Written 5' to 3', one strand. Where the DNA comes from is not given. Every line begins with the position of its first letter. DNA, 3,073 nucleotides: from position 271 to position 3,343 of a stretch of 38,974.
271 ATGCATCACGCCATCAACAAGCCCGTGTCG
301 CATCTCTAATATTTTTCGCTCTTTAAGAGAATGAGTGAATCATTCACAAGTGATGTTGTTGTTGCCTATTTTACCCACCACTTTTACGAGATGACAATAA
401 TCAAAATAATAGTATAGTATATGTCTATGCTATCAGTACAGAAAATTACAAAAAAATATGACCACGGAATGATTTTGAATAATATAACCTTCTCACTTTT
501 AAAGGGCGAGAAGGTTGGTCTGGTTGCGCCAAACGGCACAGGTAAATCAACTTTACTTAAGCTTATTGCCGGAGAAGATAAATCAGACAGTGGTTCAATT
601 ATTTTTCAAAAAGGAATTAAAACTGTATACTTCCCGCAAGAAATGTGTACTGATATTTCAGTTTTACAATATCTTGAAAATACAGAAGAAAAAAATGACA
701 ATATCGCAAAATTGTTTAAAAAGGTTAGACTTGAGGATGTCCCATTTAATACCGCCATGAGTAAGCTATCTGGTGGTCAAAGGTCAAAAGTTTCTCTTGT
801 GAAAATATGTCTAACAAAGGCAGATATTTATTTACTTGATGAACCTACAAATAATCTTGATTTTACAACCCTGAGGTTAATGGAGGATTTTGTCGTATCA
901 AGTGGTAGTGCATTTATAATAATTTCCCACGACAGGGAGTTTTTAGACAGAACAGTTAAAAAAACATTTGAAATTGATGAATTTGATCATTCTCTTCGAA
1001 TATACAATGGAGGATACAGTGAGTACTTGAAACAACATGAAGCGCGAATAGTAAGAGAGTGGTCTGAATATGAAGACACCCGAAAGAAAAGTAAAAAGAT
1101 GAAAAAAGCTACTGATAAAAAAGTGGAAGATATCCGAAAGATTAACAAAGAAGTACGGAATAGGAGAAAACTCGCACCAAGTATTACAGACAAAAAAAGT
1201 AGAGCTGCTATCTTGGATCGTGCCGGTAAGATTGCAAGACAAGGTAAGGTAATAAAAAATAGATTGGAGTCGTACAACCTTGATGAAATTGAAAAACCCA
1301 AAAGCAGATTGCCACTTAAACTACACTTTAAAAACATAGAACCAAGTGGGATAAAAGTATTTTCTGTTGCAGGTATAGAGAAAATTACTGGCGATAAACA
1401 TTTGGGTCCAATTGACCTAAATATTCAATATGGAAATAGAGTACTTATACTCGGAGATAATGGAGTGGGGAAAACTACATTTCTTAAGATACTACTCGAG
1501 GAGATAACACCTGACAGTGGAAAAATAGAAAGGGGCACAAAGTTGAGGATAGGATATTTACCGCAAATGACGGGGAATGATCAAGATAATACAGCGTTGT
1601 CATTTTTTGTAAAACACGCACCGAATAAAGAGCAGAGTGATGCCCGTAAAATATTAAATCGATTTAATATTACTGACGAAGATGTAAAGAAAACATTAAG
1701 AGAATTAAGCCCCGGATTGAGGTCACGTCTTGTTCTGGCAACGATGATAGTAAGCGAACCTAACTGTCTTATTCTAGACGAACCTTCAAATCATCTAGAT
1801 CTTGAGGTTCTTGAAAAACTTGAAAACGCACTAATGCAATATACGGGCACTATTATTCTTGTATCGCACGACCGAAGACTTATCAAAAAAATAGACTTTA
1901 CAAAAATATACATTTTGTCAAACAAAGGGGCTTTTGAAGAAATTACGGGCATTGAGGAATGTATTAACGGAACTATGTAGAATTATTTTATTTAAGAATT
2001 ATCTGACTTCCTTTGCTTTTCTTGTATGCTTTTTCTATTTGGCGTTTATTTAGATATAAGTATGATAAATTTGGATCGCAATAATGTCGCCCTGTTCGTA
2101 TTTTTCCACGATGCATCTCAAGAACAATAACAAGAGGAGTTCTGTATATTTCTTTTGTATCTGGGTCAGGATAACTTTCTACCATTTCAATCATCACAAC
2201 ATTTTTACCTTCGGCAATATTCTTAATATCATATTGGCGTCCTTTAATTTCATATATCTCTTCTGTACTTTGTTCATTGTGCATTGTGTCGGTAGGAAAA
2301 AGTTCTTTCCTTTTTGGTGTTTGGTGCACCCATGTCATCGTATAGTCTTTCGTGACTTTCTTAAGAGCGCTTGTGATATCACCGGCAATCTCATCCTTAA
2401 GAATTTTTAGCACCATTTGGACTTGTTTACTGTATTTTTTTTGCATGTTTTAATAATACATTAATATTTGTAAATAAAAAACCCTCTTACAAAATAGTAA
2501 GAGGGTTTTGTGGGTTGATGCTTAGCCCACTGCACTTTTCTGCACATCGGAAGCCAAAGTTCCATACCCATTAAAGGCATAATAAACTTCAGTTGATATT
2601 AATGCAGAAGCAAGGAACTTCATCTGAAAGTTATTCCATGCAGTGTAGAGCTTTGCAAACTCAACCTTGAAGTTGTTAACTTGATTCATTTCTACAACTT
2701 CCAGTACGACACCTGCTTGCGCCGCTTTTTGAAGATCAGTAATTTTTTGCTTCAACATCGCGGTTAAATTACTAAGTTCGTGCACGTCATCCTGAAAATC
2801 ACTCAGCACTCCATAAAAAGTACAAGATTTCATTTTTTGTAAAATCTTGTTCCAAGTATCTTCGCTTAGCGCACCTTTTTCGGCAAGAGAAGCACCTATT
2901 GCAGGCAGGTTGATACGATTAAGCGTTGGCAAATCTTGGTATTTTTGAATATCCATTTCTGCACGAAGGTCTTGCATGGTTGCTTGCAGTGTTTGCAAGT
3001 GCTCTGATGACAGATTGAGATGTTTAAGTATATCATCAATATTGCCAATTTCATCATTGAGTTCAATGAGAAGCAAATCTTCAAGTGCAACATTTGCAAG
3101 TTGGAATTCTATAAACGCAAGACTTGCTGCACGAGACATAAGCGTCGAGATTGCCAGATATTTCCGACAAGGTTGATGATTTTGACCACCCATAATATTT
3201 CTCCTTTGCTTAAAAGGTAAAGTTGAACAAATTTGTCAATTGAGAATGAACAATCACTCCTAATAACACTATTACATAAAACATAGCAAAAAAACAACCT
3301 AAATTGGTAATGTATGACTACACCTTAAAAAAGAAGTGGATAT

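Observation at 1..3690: Integrase-less 3-kb cargo cassette bracketed by a diverged duplicate of the rpoD 3' end (att-like architecture)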

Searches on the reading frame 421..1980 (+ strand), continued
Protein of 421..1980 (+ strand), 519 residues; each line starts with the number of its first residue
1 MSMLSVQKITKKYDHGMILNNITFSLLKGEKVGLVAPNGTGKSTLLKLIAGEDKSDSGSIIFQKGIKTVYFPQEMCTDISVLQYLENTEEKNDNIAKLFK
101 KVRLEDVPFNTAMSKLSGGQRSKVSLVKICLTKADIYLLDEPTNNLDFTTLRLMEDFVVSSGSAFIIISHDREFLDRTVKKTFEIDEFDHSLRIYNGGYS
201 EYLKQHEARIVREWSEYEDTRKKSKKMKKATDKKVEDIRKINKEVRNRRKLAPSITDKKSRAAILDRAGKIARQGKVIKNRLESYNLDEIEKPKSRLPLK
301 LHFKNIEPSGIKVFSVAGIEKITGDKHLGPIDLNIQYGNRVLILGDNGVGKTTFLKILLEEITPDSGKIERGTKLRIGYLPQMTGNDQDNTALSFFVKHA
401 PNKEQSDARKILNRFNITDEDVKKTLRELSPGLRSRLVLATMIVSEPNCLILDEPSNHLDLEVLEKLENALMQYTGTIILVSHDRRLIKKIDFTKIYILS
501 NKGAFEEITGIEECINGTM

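Call 40: search_protein_families(library=padloc, proteins=[window:421-1980:+, L001:114-371:+], max_evalue=0.01)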
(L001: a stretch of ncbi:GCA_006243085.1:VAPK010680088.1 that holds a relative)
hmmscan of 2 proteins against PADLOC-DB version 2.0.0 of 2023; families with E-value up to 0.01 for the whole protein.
window:421-1980:+ (519 aa): 31 families (the best 25 are shown)
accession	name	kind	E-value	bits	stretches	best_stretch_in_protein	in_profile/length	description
PDLC04135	mad3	-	1.5e-37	128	4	415-501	251-339/374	mads_3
PDLC04140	mad8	-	4.6e-19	67.1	3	318-363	7-52/314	mads_8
PDLC02980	AriA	-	2.3e-15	55.4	4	342-435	3-97/304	-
PDLC00304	PtuA1|PtuA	-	1.6e-07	28.8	1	341-369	42-69/444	AAA ATPase domain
PDLC02335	AbiLi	-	1.6e-06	25.4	0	391-502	147-254/326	AbiLi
PDLC00290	PtuA1|PtuA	-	3.4e-06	24.7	0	333-362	17-47/414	AAA ATPase domain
PDLC03878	NsnB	-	8.4e-06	23.8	0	37-245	29-190/345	-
PDLC04242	PDC-M01A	-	2.5e-05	20.7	0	423-500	398-482/566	-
PDLC00305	PtuA1|PtuA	-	5.5e-05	20.7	1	333-407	17-94/392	AAA ATPase domain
PDLC04213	HEC-02A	-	7.2e-05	20.5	0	335-372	19-57/337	-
PDLC04541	PDC-M25A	-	0.00012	19.3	0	415-484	237-306/380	-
PDLC04236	PDC-M01A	-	0.00015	19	0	342-373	67-98/388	-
PDLC00281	PtuA1|PtuA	-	0.00016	19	0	34-103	42-111/448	AAA ATPase domain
PDLC04164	AriA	-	0.00022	18.9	0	342-368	31-57/253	-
PDLC00075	GajA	-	0.00022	17.9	0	414-501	233-323/536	AAA ATPase domain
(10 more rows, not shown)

L001:114-371:+ (85 aa): 0 families

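Call 43: find_encoding_contigs(protein=P0127, flank=10000, max_places=4)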
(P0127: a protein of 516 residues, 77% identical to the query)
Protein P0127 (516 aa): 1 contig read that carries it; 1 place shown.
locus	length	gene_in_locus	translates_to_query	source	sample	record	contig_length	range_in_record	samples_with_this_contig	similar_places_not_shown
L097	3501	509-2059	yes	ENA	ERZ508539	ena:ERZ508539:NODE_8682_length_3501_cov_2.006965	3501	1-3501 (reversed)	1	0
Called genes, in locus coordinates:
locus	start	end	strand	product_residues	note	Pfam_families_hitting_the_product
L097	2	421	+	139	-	?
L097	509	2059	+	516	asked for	PF00005:ABC_tran, PF00006:ATP-synt_ab (faint), PF02463:SMC_N (faint), PF13304:AAA_21 (faint), PF13401:AAA_22 (faint), PF12848:ABC_tran_Xtn (faint), PF00005:ABC_tran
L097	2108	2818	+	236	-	PF01553:Acyltransferase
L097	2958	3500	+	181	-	?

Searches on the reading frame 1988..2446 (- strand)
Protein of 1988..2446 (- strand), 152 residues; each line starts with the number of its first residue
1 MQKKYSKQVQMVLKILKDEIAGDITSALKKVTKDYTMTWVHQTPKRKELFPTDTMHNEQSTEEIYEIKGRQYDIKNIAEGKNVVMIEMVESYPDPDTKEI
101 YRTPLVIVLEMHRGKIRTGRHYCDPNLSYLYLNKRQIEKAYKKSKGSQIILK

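Call 31: search_protein_families(library=pfam, proteins=[window:1988-2446:-], max_evalue=0.01)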
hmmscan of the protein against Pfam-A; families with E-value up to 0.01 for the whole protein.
window:1988-2446:- (152 aa): 0 families

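Call 38: search_protein_families(library=phrogs, proteins=[window:1988-2446:-], max_evalue=0.01)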
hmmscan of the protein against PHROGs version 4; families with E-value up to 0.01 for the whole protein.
window:1988-2446:- (152 aa): 0 families

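Call 39: search_protein_families(library=ncbifam, proteins=[window:1988-2446:-], max_evalue=0.01)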
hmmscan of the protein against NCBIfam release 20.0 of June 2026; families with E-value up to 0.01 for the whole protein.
window:1988-2446:- (152 aa): 0 families

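Call 40: search_protein_families(library=padloc, proteins=[window:1988-2446:-], max_evalue=0.01)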
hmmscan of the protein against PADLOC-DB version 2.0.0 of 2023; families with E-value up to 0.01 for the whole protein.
window:1988-2446:- (152 aa): 1 family
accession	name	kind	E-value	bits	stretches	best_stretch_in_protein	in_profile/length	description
PDLC00550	JetC2|JetC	-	0.002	13.9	1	4-90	999-1084/1355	DUF3584 domain; MukB-like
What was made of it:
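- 1988..2446 (-): p152, an uncharacterised protein with a GRHYCDP motif, possibly an NTF2-like fold. No family hit (calls 31, 38-40).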

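Call 42: find_related_loci(query=window:1988-2446:-, collection=viral_contigs, flank=10000)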
Query window:1988-2446:- (152 aa) in viral_contigs; peptide patterns used: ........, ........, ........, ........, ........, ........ (x = any residue, [..] = any of these).
9 stretches matched a pattern, but none encodes a relative of the query by tblastn (E <= 1e-3).

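Call 79: search_solved_structures(query=A8, max_evalue=1)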
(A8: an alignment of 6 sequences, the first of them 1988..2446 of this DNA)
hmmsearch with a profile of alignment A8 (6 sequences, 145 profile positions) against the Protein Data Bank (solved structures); distinct sequences matched with E-value up to 1: 3.
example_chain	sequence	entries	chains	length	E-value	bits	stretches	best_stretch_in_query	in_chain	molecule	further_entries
9gol_A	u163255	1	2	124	0.42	13.3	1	68-119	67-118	Limonene epoxide hydrolase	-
9gom_A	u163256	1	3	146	0.46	13.2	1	66-119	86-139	limonene epoxide hydrolase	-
3grd_A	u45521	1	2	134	0.56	12.9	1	71-122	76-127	uncharacterized NTF2-superfamily protein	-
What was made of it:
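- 1988..2446 (-): Weak NTF2-superfamily PDB hits at E about 0.4 (call 79).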

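Call 88: predict_structure(protein=window:1988-2446:-)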
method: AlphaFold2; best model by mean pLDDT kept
length: 152 residues; sequences in the alignment: 1
mean_pLDDT: 54.0   pTM: 0.51
mean pLDDT of the five models: 54.0, 40.7, 38.1, 37.3, 35.2
residues with pLDDT >= 90: 0; 70-90: 14; 50-70: 81; < 50: 57
segments of 3 or more residues with pLDDT < 50: 39-67, 76-80, 125-134, 143-152
pLDDT, mean of each block of 10 residues (from residue 1): 57 71 69 57 38 36 45 48 60 60 62 66 51 49 45 34
secondary structure, 60 per line:
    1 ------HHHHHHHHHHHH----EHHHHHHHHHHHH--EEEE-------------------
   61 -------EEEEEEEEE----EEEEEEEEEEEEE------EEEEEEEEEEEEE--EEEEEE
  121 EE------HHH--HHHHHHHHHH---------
elements in order: H7-18 H24-35 E38-41 E68-76 E81-93 E100-112 E115-122 H134-143
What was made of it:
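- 1988..2446 (-): Low-confidence alpha+beta model (call 88).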

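Call 90: search_dna_similar(query=window:1988-2446:-, collection=plasmids, mode=protein, max_evalue=0.001, max_rows=20)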
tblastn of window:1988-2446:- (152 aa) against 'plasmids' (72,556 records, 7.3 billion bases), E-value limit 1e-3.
No match.

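Call 91: search_dna_similar(query=window:1988-2446:-, collection=phages, mode=protein, max_evalue=0.001, max_rows=10)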
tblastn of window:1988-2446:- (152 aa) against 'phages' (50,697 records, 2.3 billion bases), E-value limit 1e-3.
No match.

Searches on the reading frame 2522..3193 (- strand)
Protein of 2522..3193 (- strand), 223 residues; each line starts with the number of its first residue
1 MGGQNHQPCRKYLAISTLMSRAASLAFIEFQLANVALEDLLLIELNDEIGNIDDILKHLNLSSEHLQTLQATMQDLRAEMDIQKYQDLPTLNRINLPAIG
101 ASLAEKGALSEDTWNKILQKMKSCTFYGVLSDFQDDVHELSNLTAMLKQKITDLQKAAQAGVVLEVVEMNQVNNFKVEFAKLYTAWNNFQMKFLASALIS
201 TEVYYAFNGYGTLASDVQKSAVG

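Call 31: search_protein_families(library=pfam, proteins=[window:2522-3193:-], max_evalue=0.01)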
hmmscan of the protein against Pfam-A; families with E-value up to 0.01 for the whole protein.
window:2522-3193:- (223 aa): 0 families

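Call 38: search_protein_families(library=phrogs, proteins=[window:2522-3193:-], max_evalue=0.01)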
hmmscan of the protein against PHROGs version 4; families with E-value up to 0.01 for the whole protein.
window:2522-3193:- (223 aa): 0 families

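Call 39: search_protein_families(library=ncbifam, proteins=[window:2522-3193:-], max_evalue=0.01)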
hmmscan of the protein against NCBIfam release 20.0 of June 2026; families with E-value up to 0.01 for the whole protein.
window:2522-3193:- (223 aa): 1 family
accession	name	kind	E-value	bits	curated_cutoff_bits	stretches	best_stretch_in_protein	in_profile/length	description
NF004699.0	PRK06035.1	equivalog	0.0082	15.3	500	0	102-160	55-113/294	3-hydroxyacyl-CoA dehydrogenase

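Call 40: search_protein_families(library=padloc, proteins=[window:2522-3193:-], max_evalue=0.01)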
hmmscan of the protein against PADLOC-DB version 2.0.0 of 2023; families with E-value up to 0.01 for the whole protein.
window:2522-3193:- (223 aa): 1 family
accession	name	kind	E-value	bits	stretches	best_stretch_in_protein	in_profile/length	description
PDLC02583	DrmB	-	0.0063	13.6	1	67-210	249-391/606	DrmB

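Call 41: find_related_loci(query=window:2522-3193:-, collection=viral_contigs, flank=10000)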
Query window:2522-3193:- (223 aa) in viral_contigs; peptide patterns used: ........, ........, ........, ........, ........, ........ (x = any residue, [..] = any of these).
3 stretches matched a pattern, but none encodes a relative of the query by tblastn (E <= 1e-3).
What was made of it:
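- The cargo has no relatives in the viral, phage or plasmid collections (calls 41, 42, 90, 91).
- Tried and rejected: Viral, plasmid or phage origin of the cargo. p223 and p152 have no relatives in viral contigs (calls 41, 42). p152 has none in the plasmid or phage collections (calls 90, 91).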

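Call 67: find_related_loci(query=window:2522-3193:-, collection=metagenome_contigs, flank=10000)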
Query window:2522-3193:- (223 aa) in metagenome_contigs; peptide patterns used: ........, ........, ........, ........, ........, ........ (x = any residue, [..] = any of these).
90 stretches matched a pattern; 16 encode a relative of the query (tblastn E <= 1e-3); 16 distinct loci.
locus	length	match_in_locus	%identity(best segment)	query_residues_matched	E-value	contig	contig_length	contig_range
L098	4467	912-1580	100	1-223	8e-155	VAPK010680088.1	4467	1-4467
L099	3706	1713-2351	43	1-214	7e-53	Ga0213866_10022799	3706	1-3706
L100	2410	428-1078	41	1-213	9e-49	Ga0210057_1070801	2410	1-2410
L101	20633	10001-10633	39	1-213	1e-47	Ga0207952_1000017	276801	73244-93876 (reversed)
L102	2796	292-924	39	1-213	1e-47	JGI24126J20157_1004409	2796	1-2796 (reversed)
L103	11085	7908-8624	26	1-219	1e-17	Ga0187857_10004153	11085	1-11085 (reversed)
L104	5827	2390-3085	28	1-213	3e-16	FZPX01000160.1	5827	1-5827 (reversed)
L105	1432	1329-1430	85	1-34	5e-15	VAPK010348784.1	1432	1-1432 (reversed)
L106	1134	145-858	26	1-221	2e-14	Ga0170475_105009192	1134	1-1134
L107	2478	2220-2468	43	1-80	6e-14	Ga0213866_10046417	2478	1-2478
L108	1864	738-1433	25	1-213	4e-13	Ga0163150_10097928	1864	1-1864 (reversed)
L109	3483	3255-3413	55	1-50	1e-12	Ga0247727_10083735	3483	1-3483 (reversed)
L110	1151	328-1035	25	1-216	6e-12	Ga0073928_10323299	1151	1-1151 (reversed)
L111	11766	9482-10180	23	1-213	3e-11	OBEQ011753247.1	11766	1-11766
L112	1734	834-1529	23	1-213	2e-11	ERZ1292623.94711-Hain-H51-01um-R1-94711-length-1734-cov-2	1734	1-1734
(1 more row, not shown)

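Call 73: search_protein_families(library=pfam, proteins=[L103:6485-7270:+, L103:7414-7860:+, L103:7851-8654:+, L103:9082-9441:-, L103:5556-6107:+, L103:9855-11084:-, L099:1203-1514:-, L099:2426-3031:-, L099:3130-3534:+, L099:322-1143:+], max_evalue=0.01)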
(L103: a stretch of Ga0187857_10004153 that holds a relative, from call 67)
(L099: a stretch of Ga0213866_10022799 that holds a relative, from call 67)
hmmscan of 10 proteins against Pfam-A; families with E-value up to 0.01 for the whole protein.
L103:6485-7270:+ (261 aa): 2 families
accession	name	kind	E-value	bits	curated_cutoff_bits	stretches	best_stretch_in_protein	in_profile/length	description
PF01807.25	Zn_ribbon_DnaG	-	1.7e-10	41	24.9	1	13-99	7-90/98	CHC2 zinc finger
PF08275.17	DNAG_N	-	0.0014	19.2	26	0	157-189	75-107/128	DNA primase catalytic core, N-terminal domain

L103:7414-7860:+ (148 aa): 0 families

L103:7851-8654:+ (267 aa): 0 families

L103:9082-9441:- (119 aa): 1 family
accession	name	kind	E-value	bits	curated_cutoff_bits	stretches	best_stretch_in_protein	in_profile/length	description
PF12599.13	DUF3768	-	4.6e-34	116.7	25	1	36-118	1-83/83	Protein of unknown function (DUF3768)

L103:5556-6107:+ (183 aa): 1 family
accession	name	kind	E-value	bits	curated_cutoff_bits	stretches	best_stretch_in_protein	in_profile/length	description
PF18895.5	T4SS_pilin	-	3.3e-12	46.7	26.6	1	94-163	3-71/71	Type IV secretion system pilin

L103:9855-11084:- (409 aa): 0 families

L099:1203-1514:- (103 aa): 0 families

L099:2426-3031:- (201 aa): 0 families

L099:3130-3534:+ (134 aa): 2 families
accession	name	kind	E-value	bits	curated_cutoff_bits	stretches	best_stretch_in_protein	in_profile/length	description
PF00293.34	NUDIX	-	2.8e-17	63.4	21.1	1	8-111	7-119/134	NUDIX domain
PF14815.12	NUDIX_4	-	0.005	17.1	35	1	29-109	27-98/113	NUDIX domain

L099:322-1143:+ (273 aa): 0 families

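Call 77: search_solved_structures(query=A7, max_evalue=1)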
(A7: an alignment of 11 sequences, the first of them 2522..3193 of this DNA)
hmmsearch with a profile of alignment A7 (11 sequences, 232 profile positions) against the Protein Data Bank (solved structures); distinct sequences matched with E-value up to 1: 11.
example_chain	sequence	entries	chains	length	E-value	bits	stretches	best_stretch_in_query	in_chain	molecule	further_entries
5tgw_A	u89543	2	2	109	0.024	17.9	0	153-202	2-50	PS1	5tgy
5sva_T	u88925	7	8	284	0.03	17.5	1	103-196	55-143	Mediator of RNA polymerase II transcription subunit 4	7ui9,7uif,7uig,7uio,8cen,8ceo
9cfs_A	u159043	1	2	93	0.12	15.6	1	141-209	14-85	Long regulatory protein rop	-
5oqm_h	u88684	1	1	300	0.13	15.4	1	103-173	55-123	Mediator of RNA polymerase II transcription subunit 4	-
6tmg_v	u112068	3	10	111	0.16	15.1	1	116-161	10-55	subunit f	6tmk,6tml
6z35_A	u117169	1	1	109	0.22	14.7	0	53-85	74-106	Maquette 2-1ip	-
7jh6_A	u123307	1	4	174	0.34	14.1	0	52-87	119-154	Two-domain di-Zn(II) and porphyrin-binding protein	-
8evm_A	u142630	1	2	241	0.39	13.9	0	137-184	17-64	Chlorophyll dimer protein designs, Special Pair 3 (SP3x)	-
9e5c_7b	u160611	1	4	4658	0.44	13.7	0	8-75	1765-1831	Dynein heavy chain, putative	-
6msq_A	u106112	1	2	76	0.46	13.7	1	142-192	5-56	pRO-2.3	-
6msr_A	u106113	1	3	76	0.74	13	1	141-192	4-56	pRO-2.5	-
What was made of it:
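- Tried and rejected: PDB profile searches were negative or weak (calls 77, 79).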

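Call 89: predict_structure(protein=window:2522-3193:-)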
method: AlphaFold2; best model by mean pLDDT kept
length: 223 residues; sequences in the alignment: 1
mean_pLDDT: 44.9   pTM: 0.36
mean pLDDT of the five models: 44.9, 43.6, 43.4, 41.4, 41.3
residues with pLDDT >= 90: 0; 70-90: 0; 50-70: 64; < 50: 159
segments of 3 or more residues with pLDDT < 50: 1-97, 99-104, 107-109, 117-130, 162-169, 194-223
pLDDT, mean of each block of 10 residues (from residue 1): 34 39 43 38 33 36 44 41 33 42 47 52 43 58 61 60 47 58 57 49 39 38 33
secondary structure, 60 per line:
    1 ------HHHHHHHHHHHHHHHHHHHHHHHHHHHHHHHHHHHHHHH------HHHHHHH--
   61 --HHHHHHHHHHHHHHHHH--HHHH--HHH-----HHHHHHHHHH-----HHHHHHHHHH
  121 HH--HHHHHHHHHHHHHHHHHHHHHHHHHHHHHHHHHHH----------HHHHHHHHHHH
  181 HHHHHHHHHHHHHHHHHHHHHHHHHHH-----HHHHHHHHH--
elements in order: H7-45 H52-58 H63-79 H82-85 H96-105 H111-122 H125-159 H170-207 H213-221
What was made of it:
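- Tried and rejected: Single-sequence AlphaFold models were too poor to search with (pLDDT 54 and 45; calls 88, 89), so no fold search was run.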

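Call 98: search_protein_representatives(protein=window:2522-3193:-)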
Query: 223 residues. Proteins with E-value up to 0.001 (for the whole library): 206; up to 1e-10: 151; up to 1e-30: 87. The best 150 are listed.
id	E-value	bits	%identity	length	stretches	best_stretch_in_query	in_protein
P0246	5.9e-140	480.1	100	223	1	1-223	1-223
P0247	6.6e-51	189.5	47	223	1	1-215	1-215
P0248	1.2e-49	185.3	47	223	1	1-215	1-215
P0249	1.8e-47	178.3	43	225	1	1-214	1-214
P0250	2.7e-47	177.7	46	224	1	1-214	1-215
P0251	7.1e-47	176.3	43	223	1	1-214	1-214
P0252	1.9e-46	174.9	45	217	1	1-215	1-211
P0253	4.5e-46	173.7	41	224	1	1-220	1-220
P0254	4.5e-46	173.7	45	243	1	1-214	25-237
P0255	1.1e-45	172.5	44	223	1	1-215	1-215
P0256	4.0e-45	170.6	42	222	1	1-214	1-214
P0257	5.1e-45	170.3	46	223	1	1-214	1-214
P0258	9.6e-45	169.4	42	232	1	1-216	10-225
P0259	1.1e-44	169.1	42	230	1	1-213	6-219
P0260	1.6e-44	168.6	40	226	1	1-219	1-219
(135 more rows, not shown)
